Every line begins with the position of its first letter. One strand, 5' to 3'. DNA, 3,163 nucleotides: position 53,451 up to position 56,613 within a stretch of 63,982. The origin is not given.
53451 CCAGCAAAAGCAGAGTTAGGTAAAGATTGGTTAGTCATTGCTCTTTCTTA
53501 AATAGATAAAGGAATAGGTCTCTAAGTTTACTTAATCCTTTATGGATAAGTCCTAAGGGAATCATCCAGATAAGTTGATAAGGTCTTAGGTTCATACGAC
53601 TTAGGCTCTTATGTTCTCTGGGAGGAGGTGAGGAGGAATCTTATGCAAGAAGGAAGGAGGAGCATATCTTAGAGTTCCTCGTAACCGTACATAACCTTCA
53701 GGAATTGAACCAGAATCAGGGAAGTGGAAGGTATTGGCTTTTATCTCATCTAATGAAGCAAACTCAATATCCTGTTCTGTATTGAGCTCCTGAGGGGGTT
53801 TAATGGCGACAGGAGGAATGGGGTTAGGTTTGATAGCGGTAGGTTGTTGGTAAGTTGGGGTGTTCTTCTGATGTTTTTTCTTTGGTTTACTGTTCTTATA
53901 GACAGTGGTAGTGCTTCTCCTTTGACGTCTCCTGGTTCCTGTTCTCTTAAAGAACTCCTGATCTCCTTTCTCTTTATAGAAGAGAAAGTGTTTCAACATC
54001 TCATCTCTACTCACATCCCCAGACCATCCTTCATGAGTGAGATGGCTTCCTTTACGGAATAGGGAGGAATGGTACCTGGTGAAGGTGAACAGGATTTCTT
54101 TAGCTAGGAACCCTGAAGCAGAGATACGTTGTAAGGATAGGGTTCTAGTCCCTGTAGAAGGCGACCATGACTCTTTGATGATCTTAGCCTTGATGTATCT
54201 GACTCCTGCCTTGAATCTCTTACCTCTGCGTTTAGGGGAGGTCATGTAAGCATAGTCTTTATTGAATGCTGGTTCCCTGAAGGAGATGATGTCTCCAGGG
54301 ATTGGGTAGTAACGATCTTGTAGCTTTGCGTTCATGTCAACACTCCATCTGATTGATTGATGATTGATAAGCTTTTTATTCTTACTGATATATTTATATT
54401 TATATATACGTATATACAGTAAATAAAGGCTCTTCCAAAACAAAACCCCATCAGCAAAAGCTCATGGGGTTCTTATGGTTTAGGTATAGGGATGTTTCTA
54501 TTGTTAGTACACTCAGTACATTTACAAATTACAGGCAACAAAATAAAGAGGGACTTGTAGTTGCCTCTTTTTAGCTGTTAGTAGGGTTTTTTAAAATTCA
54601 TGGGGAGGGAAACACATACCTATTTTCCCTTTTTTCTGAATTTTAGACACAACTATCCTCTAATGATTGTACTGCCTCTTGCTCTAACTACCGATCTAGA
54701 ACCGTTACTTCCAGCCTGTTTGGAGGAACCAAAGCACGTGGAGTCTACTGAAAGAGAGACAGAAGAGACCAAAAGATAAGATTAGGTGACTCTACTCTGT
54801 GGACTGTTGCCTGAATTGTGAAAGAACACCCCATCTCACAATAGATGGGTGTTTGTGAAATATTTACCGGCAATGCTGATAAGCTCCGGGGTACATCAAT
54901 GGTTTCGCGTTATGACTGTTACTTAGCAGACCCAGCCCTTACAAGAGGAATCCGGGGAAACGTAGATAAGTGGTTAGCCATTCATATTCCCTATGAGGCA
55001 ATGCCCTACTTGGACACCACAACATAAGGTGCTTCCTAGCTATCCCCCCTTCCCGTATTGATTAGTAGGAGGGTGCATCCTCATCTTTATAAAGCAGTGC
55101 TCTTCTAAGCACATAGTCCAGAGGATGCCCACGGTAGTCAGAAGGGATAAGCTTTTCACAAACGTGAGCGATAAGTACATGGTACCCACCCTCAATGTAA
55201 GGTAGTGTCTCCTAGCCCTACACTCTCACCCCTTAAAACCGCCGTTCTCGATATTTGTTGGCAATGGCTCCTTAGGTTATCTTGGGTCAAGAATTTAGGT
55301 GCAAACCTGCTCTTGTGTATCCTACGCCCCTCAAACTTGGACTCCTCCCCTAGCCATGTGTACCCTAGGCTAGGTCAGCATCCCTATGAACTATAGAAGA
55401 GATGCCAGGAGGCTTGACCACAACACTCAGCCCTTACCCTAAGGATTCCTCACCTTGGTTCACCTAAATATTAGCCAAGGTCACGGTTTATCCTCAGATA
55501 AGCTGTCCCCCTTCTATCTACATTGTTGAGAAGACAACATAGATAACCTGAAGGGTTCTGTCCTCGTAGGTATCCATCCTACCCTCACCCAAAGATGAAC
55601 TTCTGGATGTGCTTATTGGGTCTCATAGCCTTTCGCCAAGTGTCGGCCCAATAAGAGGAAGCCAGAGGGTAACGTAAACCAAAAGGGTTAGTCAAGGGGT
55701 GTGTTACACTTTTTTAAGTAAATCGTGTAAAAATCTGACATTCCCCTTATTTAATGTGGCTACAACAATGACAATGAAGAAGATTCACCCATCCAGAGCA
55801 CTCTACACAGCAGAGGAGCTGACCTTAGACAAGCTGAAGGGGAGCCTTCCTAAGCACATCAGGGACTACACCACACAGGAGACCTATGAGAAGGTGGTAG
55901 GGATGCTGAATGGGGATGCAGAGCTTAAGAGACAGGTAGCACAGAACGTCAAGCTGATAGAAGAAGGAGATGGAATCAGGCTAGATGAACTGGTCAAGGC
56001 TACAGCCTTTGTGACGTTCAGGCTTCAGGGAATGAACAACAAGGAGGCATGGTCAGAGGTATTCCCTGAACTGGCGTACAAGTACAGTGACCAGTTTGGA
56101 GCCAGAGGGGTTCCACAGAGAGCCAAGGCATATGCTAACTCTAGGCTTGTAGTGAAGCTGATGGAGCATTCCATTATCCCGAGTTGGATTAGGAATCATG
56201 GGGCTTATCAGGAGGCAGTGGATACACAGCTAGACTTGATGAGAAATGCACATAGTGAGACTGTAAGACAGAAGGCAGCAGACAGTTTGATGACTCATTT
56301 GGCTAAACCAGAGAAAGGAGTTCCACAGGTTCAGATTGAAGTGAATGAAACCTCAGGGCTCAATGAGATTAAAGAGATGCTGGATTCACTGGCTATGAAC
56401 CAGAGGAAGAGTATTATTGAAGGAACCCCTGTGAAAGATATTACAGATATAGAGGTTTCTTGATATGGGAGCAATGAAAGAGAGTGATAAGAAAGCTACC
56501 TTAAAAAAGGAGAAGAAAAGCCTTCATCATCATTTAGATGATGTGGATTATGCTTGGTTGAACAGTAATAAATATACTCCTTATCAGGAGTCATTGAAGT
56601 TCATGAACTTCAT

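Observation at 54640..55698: ORF-free, GC-richer, hairpin-dense block of about 1.06 kb between the divergent early and late modules: candidate large structured RNA (and/or genome terminus)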

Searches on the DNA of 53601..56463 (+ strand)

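Call 5: search_rna_families(source=window, start=54300, end=55900, threshold=evalue, max_evalue=10, show_alignments=3)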
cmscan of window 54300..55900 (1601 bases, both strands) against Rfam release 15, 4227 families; matches with E-value up to 10: 7.
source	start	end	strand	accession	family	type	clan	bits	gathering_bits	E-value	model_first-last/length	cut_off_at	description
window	54431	54493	-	RF00746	mir-454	Gene; miRNA;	-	19.5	60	0.38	1-103/103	no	mir-454 microRNA precursor family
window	54434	54546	-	RF01771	rnk_leader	Cis-reg; leader;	-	18.4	50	5.1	1-109/109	no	Enterobacteria rnk leader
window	54353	54474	+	RF01248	snR8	Gene; snRNA; snoRNA; HACA-box;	CL00039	18.3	45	1.5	1-184/184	no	Small nucleolar RNA snR8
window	54390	54488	-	RF01439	S_pombe_snR36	Gene; snRNA; snoRNA; HACA-box;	CL00035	18.2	50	1.8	1-164/164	no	small nucleolar RNA snR36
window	54583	54638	+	RF02499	Atu_C4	Gene; sRNA;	-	16.9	80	3.3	1-70/70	no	Rhizobiales sRNA Atu_C4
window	55003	55121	-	RF02161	PART1_3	Gene; lncRNA;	-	15.2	40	1.9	1-131/131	no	Prostate androgen-regulated transcript 1 conserved region 3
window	54934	55013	+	RF00614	SNORA11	Gene; snRNA; snoRNA; HACA-box;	-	14.5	36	7.3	1-129/129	no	Small nucleolar RNA SNORA11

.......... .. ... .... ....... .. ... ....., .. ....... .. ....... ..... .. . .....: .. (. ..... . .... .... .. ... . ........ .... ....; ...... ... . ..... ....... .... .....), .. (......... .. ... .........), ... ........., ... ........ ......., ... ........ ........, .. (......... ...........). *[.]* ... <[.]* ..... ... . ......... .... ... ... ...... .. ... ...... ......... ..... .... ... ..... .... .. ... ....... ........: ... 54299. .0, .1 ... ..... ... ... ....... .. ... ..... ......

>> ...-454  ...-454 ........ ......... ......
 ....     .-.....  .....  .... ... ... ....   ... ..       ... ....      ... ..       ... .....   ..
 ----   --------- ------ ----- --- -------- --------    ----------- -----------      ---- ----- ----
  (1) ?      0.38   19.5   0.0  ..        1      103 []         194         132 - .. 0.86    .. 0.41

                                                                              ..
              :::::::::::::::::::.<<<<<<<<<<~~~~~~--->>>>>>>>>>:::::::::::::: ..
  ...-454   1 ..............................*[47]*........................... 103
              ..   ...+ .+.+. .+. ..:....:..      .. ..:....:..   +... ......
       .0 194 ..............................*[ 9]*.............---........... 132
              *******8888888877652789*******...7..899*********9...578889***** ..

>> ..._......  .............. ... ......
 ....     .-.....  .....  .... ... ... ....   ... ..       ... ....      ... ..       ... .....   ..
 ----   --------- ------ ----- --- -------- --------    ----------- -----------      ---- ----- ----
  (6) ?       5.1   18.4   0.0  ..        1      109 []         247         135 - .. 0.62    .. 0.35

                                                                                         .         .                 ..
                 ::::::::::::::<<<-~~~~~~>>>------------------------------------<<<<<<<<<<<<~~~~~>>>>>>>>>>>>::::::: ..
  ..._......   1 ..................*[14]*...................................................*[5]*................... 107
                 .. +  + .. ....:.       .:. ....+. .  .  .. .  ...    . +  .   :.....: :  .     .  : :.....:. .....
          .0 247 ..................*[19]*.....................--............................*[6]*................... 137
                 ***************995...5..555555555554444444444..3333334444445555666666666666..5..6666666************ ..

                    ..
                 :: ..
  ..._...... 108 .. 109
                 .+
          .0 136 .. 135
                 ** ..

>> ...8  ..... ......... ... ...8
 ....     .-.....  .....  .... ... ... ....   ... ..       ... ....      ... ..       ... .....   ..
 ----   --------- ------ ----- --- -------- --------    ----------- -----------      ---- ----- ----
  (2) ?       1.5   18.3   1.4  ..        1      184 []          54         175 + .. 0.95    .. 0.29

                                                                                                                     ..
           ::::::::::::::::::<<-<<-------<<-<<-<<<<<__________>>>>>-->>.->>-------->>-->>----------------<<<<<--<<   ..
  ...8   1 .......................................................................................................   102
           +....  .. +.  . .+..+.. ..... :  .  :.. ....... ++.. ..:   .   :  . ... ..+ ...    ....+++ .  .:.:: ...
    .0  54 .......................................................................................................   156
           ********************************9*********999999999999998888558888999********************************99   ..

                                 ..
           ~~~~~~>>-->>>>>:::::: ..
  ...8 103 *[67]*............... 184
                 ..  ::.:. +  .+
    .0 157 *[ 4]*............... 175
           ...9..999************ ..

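Call 7: search_dna_similar(query=window:54400-55800:+, collection=phages, mode=distant, max_rows=30)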
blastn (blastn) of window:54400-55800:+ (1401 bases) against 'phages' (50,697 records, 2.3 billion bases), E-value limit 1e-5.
No match.

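Call 95: search_rna_families(sources=[L201], threshold=evalue, max_evalue=1)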
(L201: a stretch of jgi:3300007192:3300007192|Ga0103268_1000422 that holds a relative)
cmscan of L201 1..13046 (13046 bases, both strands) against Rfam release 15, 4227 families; matches with E-value up to 1: 3.
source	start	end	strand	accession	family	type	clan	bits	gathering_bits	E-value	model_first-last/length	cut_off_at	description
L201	4700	4785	+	RF03839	MIR2599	Gene; miRNA;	-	27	120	0.13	1-132/132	no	MIR2599 microRNA precursor family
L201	8089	8152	+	RF03825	mir-2335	Gene; miRNA;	-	26.6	90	0.13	1-69/69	no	mir-2335 microRNA precursor family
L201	6364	6484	-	RF01956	NEAT1_2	Gene; lncRNA;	-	22.2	60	0.49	1-116/116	no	Nuclear enriched abundant transcript 1 conserved region 2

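Call 101: build_rna_model(alignment_id=A6)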
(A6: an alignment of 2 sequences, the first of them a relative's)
Model R1 built from alignment A6 (2 sequences, 163 columns); structure: RNAalifold consensus.
model positions 163; base pairs 40; branch points 3; effective number of sequences 0.87; information 0.59 bits per position. Calibrated on 0.2 Mb of random sequence (short: E-values are rough).
structure used (alignment columns):
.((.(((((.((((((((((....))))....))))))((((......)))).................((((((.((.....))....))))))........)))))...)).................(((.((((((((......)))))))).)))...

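Call 102: search_with_rna_model(model_id=R1, source=window, max_evalue=10, show_alignments=3)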
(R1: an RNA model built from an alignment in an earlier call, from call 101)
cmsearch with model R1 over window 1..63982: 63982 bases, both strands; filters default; matches with E-value up to 10: 2.
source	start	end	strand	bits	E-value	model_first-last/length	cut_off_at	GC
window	54822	54954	-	11.9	0.042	1-163/163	no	0.46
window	48361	48536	-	11.8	0.048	1-163/163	no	0.39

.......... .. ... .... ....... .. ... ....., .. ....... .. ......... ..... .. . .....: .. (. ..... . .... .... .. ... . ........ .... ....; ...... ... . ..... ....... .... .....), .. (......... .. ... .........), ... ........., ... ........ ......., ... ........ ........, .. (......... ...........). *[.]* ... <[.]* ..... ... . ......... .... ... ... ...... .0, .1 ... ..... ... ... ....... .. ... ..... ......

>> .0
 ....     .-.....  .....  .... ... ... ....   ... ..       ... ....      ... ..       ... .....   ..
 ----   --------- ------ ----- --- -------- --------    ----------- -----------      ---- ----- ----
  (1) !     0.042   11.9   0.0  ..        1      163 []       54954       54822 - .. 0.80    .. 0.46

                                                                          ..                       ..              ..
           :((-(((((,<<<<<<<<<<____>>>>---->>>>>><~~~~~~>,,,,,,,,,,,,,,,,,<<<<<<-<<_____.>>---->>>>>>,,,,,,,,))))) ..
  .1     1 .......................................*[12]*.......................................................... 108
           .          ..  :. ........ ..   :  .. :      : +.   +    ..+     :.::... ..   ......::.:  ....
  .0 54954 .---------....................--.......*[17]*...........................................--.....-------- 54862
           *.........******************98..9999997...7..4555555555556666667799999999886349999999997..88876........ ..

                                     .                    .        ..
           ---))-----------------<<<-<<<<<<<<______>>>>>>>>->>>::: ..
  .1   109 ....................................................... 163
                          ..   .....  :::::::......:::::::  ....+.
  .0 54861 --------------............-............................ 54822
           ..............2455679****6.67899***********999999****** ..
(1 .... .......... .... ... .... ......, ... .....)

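Call 103: build_rna_model(alignment_id=A7)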
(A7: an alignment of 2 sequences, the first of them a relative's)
Model R2 built from alignment A7 (2 sequences, 195 columns); structure: RNAalifold consensus.
model positions 195; base pairs 53; branch points 6; effective number of sequences 0.77; information 0.59 bits per position. Calibrated on 0.2 Mb of random sequence (short: E-values are rough).
structure used (alignment columns):
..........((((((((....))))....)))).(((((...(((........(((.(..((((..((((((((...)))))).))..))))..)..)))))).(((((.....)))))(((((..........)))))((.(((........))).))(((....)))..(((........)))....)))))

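Call 104: search_with_rna_model(model_id=R2, source=window, max_evalue=10, show_alignments=2)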
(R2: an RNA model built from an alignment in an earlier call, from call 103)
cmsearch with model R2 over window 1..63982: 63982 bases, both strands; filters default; matches with E-value up to 10: 1.
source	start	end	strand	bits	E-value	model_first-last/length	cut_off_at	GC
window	17631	17703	+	11.4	0.019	1-195/195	no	0.41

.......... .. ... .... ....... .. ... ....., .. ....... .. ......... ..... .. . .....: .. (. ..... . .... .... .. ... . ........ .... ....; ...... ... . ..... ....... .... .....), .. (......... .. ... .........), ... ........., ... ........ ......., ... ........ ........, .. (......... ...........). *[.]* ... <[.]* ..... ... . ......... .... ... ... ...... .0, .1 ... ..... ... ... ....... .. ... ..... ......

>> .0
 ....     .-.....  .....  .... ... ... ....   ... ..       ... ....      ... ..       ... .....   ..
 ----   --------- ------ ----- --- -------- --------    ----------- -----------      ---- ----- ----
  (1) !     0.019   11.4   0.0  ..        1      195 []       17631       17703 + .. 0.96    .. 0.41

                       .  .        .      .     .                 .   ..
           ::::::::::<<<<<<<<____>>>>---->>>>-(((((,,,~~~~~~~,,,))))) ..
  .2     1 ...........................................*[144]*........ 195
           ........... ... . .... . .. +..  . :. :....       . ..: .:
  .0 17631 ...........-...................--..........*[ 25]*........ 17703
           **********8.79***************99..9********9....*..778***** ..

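Call 105: search_with_rna_model(model_id=R2, source=window, start=54900, end=55300, filters=off, max_evalue=10, show_alignments=2)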
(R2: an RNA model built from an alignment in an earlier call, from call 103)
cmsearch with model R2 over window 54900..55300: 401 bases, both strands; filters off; matches with E-value up to 10: 13.
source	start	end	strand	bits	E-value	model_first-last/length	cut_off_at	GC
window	55045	55106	-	10.1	0.00032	1-195/195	no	0.47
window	55165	55194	-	0.6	0.38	63-92/195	no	0.5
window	55027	55037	-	-0.9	1.2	108-118/195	no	0.55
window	54993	55008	+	-1.8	2.2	105-120/195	no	0.5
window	55123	55165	+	-2.7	4.2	1-195/195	no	0.49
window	55085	55112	+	-2.9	5.1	161-186/195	no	0.39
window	55287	55295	+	-2.9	5.1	127-135/195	no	0.22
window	55147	55163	-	-2.9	5.1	15-30/195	no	0.29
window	55200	55210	+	-2.9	5.1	108-118/195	no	0.45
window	54996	55006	-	-3.1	5.8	108-118/195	no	0.64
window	54916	54929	-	-3.4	7.2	144-157/195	no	0.43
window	54916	54929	+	-3.6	8.1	144-157/195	no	0.43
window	55018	55031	+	-3.6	8.5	144-157/195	no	0.43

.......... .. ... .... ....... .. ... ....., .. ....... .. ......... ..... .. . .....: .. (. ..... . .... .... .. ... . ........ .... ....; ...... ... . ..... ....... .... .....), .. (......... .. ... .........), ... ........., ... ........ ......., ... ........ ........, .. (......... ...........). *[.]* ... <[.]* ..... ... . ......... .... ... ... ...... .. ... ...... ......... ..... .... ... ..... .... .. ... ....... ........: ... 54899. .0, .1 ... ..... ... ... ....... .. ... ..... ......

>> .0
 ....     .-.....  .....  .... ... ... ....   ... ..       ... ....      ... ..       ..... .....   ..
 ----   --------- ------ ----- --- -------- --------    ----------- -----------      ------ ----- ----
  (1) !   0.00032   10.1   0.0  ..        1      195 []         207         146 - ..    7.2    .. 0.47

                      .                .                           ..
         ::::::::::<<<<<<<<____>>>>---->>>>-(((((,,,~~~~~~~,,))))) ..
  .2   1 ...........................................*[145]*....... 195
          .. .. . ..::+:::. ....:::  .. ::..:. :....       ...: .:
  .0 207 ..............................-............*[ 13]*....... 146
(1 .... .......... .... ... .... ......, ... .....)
